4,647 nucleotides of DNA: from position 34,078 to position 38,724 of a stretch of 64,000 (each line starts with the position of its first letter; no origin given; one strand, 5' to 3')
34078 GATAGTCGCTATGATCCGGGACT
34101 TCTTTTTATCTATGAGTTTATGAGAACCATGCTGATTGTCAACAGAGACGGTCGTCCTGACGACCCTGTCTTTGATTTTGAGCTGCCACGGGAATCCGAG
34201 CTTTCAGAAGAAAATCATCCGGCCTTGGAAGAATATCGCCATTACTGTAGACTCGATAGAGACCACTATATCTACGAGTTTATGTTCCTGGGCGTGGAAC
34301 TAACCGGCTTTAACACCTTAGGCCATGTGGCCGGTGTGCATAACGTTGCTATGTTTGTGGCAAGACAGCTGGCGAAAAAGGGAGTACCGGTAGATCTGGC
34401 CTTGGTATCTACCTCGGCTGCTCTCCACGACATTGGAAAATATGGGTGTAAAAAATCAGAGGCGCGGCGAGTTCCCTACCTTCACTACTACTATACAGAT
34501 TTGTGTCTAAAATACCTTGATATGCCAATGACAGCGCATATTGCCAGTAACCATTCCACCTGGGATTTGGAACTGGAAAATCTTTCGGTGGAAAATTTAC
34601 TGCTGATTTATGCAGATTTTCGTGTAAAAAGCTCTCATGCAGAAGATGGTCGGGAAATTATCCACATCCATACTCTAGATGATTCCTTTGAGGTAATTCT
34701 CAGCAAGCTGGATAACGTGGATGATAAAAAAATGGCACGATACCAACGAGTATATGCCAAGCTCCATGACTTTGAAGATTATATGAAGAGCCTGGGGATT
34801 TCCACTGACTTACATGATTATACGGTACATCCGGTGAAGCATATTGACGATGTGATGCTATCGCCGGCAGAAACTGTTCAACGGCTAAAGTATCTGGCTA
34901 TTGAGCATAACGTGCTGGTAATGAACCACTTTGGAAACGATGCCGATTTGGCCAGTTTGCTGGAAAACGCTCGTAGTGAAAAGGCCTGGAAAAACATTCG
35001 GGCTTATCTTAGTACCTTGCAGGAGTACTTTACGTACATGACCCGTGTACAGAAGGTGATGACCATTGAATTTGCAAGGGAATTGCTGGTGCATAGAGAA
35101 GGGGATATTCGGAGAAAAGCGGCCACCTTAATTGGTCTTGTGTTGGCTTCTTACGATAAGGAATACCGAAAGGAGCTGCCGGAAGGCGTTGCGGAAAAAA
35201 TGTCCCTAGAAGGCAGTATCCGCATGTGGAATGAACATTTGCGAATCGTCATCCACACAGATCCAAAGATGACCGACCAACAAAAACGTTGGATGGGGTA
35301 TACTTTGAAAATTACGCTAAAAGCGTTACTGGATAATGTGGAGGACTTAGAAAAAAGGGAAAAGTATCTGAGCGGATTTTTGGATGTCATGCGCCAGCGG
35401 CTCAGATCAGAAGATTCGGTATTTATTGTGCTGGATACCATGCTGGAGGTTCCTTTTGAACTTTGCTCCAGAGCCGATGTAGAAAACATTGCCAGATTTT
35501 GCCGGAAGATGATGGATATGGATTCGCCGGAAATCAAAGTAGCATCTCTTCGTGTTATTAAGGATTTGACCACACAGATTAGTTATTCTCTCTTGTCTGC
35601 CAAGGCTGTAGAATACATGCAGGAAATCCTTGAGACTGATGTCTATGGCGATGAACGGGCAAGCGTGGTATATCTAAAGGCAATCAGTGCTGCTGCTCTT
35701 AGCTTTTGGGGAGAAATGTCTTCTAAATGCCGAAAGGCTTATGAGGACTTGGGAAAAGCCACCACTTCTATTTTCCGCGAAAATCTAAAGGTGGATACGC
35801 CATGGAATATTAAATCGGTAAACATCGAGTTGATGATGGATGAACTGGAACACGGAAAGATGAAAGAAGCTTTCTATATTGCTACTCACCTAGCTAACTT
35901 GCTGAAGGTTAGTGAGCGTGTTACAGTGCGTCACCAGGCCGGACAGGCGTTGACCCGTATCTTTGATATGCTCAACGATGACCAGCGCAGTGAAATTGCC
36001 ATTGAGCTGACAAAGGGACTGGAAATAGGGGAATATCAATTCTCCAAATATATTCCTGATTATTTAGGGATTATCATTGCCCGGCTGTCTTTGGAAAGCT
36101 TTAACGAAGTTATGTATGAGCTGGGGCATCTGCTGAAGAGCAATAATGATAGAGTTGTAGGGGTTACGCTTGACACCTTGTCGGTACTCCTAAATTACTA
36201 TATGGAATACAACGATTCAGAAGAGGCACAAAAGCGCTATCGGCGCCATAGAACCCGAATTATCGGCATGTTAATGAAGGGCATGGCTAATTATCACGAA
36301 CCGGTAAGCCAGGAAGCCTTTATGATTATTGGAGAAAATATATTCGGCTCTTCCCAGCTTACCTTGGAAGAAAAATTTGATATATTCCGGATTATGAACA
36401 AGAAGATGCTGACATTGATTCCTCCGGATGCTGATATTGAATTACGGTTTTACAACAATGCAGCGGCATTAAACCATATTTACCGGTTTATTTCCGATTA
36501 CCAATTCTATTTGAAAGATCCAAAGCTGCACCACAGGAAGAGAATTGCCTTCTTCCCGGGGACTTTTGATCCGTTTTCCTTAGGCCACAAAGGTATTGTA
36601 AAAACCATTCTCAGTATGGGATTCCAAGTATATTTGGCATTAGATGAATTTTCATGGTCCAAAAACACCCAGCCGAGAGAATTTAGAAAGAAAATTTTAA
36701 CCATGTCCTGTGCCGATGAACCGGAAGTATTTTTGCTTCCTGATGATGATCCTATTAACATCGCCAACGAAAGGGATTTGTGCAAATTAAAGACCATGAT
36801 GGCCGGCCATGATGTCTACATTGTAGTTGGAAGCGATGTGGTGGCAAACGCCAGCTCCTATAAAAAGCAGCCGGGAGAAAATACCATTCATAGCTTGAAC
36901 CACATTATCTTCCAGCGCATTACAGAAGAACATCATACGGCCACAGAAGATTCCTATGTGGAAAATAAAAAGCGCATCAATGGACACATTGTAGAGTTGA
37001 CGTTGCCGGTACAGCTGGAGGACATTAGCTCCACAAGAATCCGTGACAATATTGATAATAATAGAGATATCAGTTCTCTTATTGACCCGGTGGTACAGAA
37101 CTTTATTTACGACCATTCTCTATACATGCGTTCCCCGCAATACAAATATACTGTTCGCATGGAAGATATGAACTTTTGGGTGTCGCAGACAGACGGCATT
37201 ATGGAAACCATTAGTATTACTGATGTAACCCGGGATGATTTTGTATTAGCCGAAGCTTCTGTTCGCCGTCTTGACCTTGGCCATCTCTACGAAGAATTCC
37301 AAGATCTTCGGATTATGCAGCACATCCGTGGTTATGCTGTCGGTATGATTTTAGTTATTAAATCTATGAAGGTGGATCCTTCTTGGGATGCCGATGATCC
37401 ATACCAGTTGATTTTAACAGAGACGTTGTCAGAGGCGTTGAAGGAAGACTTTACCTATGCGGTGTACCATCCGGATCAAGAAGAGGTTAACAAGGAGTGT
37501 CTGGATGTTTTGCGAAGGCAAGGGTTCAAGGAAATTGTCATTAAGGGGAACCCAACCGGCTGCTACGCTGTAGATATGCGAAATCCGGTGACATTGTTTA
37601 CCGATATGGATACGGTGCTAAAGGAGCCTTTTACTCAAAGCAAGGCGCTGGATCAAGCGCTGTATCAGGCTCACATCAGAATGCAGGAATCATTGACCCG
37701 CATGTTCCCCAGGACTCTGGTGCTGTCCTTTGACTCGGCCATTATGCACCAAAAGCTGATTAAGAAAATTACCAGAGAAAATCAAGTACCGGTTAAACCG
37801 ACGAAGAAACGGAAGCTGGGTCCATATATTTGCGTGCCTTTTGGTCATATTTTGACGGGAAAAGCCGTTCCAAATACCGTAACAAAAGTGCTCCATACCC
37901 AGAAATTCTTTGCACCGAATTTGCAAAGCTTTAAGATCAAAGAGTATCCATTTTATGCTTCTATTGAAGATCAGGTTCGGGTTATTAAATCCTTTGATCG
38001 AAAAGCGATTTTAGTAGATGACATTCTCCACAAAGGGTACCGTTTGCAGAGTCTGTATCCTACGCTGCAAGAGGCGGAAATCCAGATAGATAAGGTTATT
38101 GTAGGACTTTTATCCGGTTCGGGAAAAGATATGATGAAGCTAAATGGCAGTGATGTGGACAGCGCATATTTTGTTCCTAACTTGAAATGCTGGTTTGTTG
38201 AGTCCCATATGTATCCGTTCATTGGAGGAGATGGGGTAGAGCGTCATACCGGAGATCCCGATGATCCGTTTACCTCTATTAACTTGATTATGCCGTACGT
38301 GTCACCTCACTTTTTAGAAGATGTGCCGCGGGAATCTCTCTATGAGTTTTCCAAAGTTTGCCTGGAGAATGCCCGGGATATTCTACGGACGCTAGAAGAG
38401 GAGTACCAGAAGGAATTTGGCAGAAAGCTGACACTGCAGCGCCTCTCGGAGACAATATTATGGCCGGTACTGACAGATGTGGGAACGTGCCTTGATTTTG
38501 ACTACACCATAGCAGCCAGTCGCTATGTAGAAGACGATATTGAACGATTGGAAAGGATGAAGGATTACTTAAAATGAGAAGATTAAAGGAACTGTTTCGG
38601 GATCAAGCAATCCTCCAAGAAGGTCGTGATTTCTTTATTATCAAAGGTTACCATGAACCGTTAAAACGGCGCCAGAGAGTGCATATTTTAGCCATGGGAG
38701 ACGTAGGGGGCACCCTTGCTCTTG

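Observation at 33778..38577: Giant HD / HEAT-like / NMNAT / PRTase-like fusion protein with no characterised counterpart known to me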

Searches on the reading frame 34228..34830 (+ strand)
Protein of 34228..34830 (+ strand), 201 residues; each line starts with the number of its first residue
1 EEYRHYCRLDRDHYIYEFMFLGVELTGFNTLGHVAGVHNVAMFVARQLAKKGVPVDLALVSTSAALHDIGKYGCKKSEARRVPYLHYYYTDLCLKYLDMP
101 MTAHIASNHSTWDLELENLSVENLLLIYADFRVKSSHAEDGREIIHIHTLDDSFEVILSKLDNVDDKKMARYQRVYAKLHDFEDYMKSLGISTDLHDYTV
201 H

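Call 69: search_solved_structures(query=A6, max_evalue=10, show_alignments=3)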
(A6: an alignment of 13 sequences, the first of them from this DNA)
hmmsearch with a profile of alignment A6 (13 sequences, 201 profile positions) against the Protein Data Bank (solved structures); distinct sequences matched with E-value up to 10: 4.
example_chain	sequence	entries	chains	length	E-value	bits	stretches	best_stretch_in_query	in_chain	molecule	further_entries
1xx7_A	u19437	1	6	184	0.058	16.5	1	29-71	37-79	oxetanocin-like protein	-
2cqz_A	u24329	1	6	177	0.33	14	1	29-70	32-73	177aa long hypothetical protein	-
4mcw_A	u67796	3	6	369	0.34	14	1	10-75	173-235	Metal dependent phosphohydrolase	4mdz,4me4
5z7c_A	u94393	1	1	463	2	11.4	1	30-109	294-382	3'3'-cGAMP-specific phosphodiesterase 3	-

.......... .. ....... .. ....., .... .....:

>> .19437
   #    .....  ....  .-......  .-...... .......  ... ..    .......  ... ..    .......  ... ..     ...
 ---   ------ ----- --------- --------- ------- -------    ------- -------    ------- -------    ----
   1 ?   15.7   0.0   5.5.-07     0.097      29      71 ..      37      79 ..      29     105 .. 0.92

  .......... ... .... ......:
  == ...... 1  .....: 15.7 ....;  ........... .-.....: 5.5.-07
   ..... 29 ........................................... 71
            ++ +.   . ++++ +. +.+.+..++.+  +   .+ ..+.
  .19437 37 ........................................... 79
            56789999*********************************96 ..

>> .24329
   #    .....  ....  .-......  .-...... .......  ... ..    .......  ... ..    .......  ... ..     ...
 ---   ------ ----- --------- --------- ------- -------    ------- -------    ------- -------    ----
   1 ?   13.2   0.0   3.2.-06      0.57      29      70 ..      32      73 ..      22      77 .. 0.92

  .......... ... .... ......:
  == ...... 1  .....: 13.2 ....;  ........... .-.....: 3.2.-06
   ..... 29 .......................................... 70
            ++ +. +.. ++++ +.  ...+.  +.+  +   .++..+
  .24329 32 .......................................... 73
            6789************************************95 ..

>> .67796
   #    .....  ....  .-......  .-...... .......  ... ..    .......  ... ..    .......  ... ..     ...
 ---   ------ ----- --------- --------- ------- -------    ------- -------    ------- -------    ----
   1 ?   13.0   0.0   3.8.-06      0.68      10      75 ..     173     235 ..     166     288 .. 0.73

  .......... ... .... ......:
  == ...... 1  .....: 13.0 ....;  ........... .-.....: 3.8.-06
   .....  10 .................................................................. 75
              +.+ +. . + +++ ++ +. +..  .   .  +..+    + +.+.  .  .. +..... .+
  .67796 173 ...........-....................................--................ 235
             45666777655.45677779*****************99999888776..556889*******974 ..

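Call 70: search_protein_families(library=ncbifam, alignment_id=A6, max_evalue=10)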
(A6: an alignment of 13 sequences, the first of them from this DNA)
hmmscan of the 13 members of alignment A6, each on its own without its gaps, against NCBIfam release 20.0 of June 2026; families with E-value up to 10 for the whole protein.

A. member 1, seq(201 aa): 5 families
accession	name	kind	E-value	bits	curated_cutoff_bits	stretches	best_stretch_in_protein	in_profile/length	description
TIGR00295.1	TIGR00295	hypoth_equivalog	2.1e-06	27.6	172.35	1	31-72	15-56/164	TIGR00295 family protein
NF045665.1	NTPtran_DVU1551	equivalog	8e-06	25.1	315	1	30-133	218-311/359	DVU_1551 family NTP transferase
TIGR00277.1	HDIG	domain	6.9e-05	22.7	27.6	1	29-76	4-46/84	HDIG domain-containing metalloprotein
NF007948.0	PRK10667.1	equivalog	0.013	15.9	108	1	72-180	4-108/122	Hha toxicity modulator TomB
TIGR01596.1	cas3_HD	equivalog_domain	0.083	12.9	43.45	1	33-72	4-45/178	CRISPR-associated endonuclease Cas3''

B. families by the number of members that match (of 13 scanned): 11 families
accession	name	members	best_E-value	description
NF045665.1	NTPtran_DVU1551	13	5.3e-10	DVU_1551 family NTP transferase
TIGR00295.1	TIGR00295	11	3.9e-07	TIGR00295 family protein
TIGR00277.1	HDIG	11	5.6e-05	HDIG domain-containing metalloprotein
TIGR01596.1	cas3_HD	4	0.037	CRISPR-associated endonuclease Cas3''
NF007948.0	PRK10667.1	1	0.013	Hha toxicity modulator TomB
TIGR01353.1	dGTP_triPase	1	0.016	dGTP triphosphohydrolase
NF004318.0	PRK05714.1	1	0.018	2-octaprenyl-3-methyl-6-methoxy-1,4-benzoquinol hydroxylase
NF009343.0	PRK12703.1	1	0.029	tRNA (cytidine(56)-2'-O)-methyltransferase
NF011908.0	PRK15381.1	1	0.03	type III secretion system effector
NF002205.0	PRK01096.1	1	0.053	deoxyguanosinetriphosphate triphosphohydrolase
TIGR02578.2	cas_TM1811_Csm1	1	0.072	type III-A CRISPR-associated protein Cas10/Csm1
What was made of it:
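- On YqeK Ap4A hydrolase (TIGR00488): No hit at E <= 10 in 13 HD segments (call 70).
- Closest known: DVU_1551 family NTP transferase. Same: The HD domain's best profile match is the HD half of this family: 13 of 13 members, best E 5e-10 (call 70).
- The HDIG-type HD resembles nucleotide and nucleic-acid phosphodiesterases (call 70).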

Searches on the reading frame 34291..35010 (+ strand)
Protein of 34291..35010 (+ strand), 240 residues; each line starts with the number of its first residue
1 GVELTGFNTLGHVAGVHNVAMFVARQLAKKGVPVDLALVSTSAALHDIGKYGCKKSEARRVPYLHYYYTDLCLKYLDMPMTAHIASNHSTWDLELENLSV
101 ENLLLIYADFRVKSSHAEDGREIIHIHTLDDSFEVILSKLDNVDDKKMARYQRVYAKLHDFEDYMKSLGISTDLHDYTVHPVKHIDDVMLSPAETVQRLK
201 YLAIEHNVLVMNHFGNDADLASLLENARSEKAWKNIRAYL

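Call 37: search_protein_families(library=pfam, proteins=[window:34291-35010:+], max_evalue=10)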
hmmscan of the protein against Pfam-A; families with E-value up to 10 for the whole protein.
window:34291-35010:+ (240 aa): 3 families
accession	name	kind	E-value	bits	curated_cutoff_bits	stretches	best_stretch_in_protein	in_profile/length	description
PF01966.28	HD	-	0.00015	22.4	22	1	10-90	2-87/116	HD domain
PF17648.7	Luciferase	-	0.022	15.4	23.7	1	120-141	1-21/63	Luciferase domain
PF03799.20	FtsQ_DivIB_C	-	0.049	14.9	21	1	117-158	62-103/114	Cell division protein FtsQ/DivIB, C-terminal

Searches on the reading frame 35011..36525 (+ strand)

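Call 37: search_protein_families(library=pfam, proteins=[window:35011-36525:+], max_evalue=10)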
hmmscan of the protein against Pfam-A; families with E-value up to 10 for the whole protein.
window:35011-36525:+ (505 aa): 3 families
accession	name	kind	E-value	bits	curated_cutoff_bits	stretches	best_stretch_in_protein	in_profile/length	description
PF05004.19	IFRD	-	0.028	13.8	25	1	199-327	158-251/306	Interferon-related developmental regulator (IFRD)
PF14111.12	DUF4283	-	0.079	13.1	27.2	1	144-184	81-121/124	Domain of unknown function (DUF4283)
PF24436.2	INTS7_N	-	0.08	12.4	42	1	158-326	265-414/503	Integrator complex subunit 7, N-terminal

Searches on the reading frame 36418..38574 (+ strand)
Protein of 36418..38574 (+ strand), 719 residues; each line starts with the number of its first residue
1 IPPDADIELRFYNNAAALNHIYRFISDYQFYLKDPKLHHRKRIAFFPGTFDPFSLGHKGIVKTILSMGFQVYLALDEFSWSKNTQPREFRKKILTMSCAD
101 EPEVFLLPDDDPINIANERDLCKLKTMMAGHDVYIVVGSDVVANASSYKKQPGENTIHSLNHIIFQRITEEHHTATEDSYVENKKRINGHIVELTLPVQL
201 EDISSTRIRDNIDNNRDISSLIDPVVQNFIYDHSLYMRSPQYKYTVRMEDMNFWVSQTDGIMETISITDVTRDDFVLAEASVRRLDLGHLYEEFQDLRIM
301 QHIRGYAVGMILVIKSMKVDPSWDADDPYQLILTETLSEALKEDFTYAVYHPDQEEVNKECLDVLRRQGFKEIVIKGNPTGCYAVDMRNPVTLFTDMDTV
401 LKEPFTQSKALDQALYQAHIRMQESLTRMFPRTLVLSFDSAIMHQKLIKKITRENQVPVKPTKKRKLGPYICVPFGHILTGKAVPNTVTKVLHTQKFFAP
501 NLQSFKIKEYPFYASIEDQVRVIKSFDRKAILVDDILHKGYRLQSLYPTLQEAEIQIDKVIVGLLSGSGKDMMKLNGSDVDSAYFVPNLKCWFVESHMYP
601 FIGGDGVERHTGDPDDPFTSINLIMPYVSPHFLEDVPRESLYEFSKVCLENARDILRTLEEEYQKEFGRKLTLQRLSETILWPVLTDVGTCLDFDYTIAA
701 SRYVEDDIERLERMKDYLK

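Call 26: predict_structure(alignment_id=A2)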
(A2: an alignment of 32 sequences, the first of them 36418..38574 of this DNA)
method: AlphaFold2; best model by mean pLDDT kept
length: 719 residues; sequences in the alignment: 32
mean_pLDDT: 80.3   pTM: 0.79
mean pLDDT of the five models: 80.3, 77.5, 77.5, 74.5, 72.9
residues with pLDDT >= 90: 242; 70-90: 323; 50-70: 111; < 50: 43
segments of 3 or more residues with pLDDT < 50: 1-15, 78-83, 170-173, 237-248
pLDDT, mean of each block of 10 residues (from residue 1): 38 50 64 57 82 72 87 67 61 73 77 85 89 88 83 90 77 64 91 73 55 57 67 52 41 73 85 88 90 90 89 93 86 95 94 82 95 91 95 73 81 91 94 92 87 89 77 77 74 83 83 83 88 86 86 92 93 85 94 84 79 61 76 84 93 94 90 85 77 82 93 83
secondary structure, 60 per line:
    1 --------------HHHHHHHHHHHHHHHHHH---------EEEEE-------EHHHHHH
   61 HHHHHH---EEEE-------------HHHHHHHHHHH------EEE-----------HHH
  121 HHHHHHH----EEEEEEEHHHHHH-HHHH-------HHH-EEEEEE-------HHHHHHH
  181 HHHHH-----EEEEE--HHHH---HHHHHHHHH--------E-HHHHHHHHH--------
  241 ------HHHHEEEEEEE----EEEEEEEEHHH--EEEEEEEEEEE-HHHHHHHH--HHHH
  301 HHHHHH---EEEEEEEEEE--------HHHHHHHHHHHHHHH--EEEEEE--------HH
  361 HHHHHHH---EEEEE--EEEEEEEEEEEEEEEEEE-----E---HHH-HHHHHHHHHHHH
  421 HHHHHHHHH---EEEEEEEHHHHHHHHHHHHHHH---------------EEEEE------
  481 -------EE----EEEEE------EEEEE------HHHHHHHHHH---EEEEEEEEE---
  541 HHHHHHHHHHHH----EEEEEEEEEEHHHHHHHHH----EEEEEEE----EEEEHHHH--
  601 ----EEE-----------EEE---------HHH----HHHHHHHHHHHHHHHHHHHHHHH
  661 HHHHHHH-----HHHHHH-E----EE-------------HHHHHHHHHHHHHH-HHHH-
elements in order (helices of 4 or more, strands of 3 or more residues): H15-32 E42-46 H55-66 E70-73 H87-97 E104-106 H118-127 E132-138 H139-144 H146-149 E161-166 H174-185 E191-195 H198-201 H205-213 H224-232 H247-250 E251-257 E262-269 E275-285 H287-294 H297-306 E310-319 H328-342 E345-350 H359-367 E371-375 E378-395 H409-429 E433-439 H440-454 E470-474 E494-498 E505-509 H516-525 E529-537 H541-552 E557-566 H567-575 E580-586 E591-594 H595-598 E605-607 E619-621 H638-667 H673-678 H700-713 H715-718
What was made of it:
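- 37141..37635 (+): Alpha/beta domain with GNAT-like topology (aa 1131-1295); no recognisable acetyl-CoA-binding motif. AlphaFold2 secondary-structure order is beta-beta-beta-alpha-alpha-beta-alpha-beta-alpha-beta-beta, pLDDT 85-95 (call 26).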

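Call 29: fold_search(model_id=the predicted structure, library=pdb)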
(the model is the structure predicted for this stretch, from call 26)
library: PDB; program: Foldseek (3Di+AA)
matches with E <= 10: 1531; with E <= 0.001: 79
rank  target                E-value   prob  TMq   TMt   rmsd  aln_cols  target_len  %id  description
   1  4ymi_B                1.0e-08  1.00  0.24  0.77   3.7       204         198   22  Crystal structure of probable nicotinate-nucleotide adenylyltransferase from Mycobacterium abcessus in complex with NA (released 2016-03-09)
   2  4ybr_B                1.6e-08  1.00  0.23  0.75   3.7       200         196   20  Structure of Mycobacterium tuberculosis NadD in complex with NADP, P21212 (released 2016-02-03)
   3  4rpi_D                7.8e-08  1.00  0.23  0.77   3.3       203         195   19  Crystal Structure of Nicotinate Mononucleotide Adenylyltransferase from Mycobacterium tuberculosis (released 2015-01-28)
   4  5vir_B                7.8e-08  1.00  0.24  0.77   3.6       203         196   23  Crystal structure of probable nicotinate-nucleotide adenylyltransferase from Mycobacterium abscessus in complex with N (released 2017-04-26)
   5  5deo_A                1.9e-07  1.00  0.23  0.75   4.2       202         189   22  Mycobacterium abscessus NadD in complex with nicotinic acid adenine dinucleotide (released 2016-08-24)
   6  6kh2_A                3.0e-07  1.00  0.23  0.68   5.1       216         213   19  Crystal structure of Nicotinic acid mononucleotide adenylyltransferase mutant P22K/Y84V/Y118D/C132L/W176Y from Escheri (released 2020-07-15)
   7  5deo_C                3.6e-07  1.00  0.22  0.76   3.9       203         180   21  Mycobacterium abscessus NadD in complex with nicotinic acid adenine dinucleotide (released 2016-08-24)
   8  8aih                  3.8e-07  1.00  0.21  0.72   4.5       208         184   20  Crystal Structure of Enterococcus faecium Nicotinate Nucleotide Adenylyltransferase at 1.9 Angstroms Resolution (released 2023-08-16)
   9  4rpi_A                4.2e-07  1.00  0.23  0.76   3.5       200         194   20  Crystal Structure of Nicotinate Mononucleotide Adenylyltransferase from Mycobacterium tuberculosis (released 2015-01-28)
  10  4ymi_A                5.3e-07  1.00  0.21  0.76   4.1       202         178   21  Crystal structure of probable nicotinate-nucleotide adenylyltransferase from Mycobacterium abcessus in complex with NA (released 2016-03-09)
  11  6buv_B                5.3e-07  1.00  0.23  0.75   3.9       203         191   20  Structure of Mycobacterium tuberculosis NadD in complex with inhibitor [(1~{R},2~{R},5~{S})-5-methyl-2-propan-2-yl-cyc (released 2018-12-12)
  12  8aii                  6.7e-07  1.00  0.22  0.76   4.0       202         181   20  High Resolution Crystal Structure of Enterococcus faecium Nicotinate Nucleotide Adenylyltransferase Complexed with Adeni (released 2023-08-16)
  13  5das_A                7.9e-07  1.00  0.23  0.75   3.6       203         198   20  Structure of Mycobacterium tuberculosis NadD in complex with NADP, P21212, form 2 (released 2016-08-24)
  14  5lm3                  8.3e-07  1.00  0.22  0.71   4.1       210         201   18  Plasmodium falciparum nicotinic acid mononucleotide adenylyltransferase complexed with APC (released 2016-11-30)
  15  9fyb_B                8.8e-07  1.00  0.21  0.74   4.5       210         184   20  Structural Insights into the NMN Complex of Nicotinate Nucleotide Adenylyltransferase from Enterococcus faecium via Co (released 2024-07-17)
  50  6wn8_C                1.7e-04  1.00  0.15  0.41   9.6       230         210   13  2.70 Angstrom Resolution Crystal Structure of Uracil Phosphoribosyl Transferase from Klebsiella pneumoniae (released 2020-05-06)
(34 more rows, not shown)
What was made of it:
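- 37141..37635 (+): Foldseek NAT10 hit at rank 49 (call 29).
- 37636..38574 (+): Type-I-PRTase-like domain (aa 1296-1608) with a remodelled PRPP loop VDD(I/L)LHKGYR and a hood-like motif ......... Foldseek uracil PRTase 6wn8 at E 1.7e-4, TM 0.41 (call 29).
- On Type I phosphoribosyltransferase (PF00156): Foldseek 6wn8 at E 1.7e-4, TM 0.41 (call 29).
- On GNAT acetyltransferase (PF00583): The predicted strand/helix order is GNAT-like (call 26), and Foldseek gives NAT10 at rank 49, E 1.3e-4 (call 29).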

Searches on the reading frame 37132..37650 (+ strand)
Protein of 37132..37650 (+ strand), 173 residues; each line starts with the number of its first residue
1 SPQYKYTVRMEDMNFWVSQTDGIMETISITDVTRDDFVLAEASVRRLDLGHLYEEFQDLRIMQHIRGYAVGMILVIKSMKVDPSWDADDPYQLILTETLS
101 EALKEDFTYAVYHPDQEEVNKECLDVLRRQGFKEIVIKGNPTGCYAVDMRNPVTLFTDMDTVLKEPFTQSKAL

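Call 37: search_protein_families(library=pfam, proteins=[window:37132-37650:+], max_evalue=10)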
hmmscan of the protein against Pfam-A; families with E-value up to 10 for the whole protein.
window:37132-37650:+ (173 aa): 1 family
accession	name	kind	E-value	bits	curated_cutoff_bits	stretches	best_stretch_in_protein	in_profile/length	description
PF24257.1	DUF7458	-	0.018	15.8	27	1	79-109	11-36/53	Family of unknown function (DUF7458)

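Call 61: search_solved_structures(query=A5, max_evalue=10, show_alignments=2)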
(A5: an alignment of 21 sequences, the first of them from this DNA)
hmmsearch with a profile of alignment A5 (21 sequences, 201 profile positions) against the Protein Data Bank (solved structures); distinct sequences matched with E-value up to 10: 0.
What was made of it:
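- On GNAT acetyltransferase (PF00583): No PDB sequence hit (call 61).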

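Call 62: search_protein_families(library=pfam, alignment_id=A5, max_evalue=10)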
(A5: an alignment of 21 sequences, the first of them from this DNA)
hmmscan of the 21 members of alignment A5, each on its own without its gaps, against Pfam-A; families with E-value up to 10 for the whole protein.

A. member 1, seq(173 aa): 1 family
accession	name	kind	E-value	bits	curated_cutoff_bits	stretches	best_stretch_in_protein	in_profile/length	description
PF24257.1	DUF7458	-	0.018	15.8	27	1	79-109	11-36/53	Family of unknown function (DUF7458)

B. families by the number of members that match (of 21 scanned): 11 families
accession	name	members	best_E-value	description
PF24257.1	DUF7458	1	0.018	Family of unknown function (DUF7458)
PF14846.11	DUF4485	1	0.018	Domain of unknown function (DUF4485)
PF15664.10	TMEM252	1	0.046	Transmembrane protein 252 family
PF23431.1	BROMI_N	1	0.046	Broad-minded protein N-terminal domain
PF06526.17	DUF1107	1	0.068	Protein of unknown function (DUF1107)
PF15711.10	ILEI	1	0.077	Interleukin-like EMT inducer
PF13976.11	gag_pre-integrs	1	0.078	GAG-pre-integrase domain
PF17650.6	RACo_linker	1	0.095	RACo linker region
PF06556.16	ASFV_p27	1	0.16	IAP-like protein p27 C-terminus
PF00583.31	Acetyltransf_1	1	0.21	Acetyltransferase (GNAT) family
PF16980.11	CitMHS_2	1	0.33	Putative citrate transport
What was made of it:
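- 37141..37635 (+): No sequence-profile support (calls 37, 61, 62).
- On GNAT acetyltransferase (PF00583): Only 1 of 21 members hits Acetyltransf_1, at E 0.21 (call 62).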
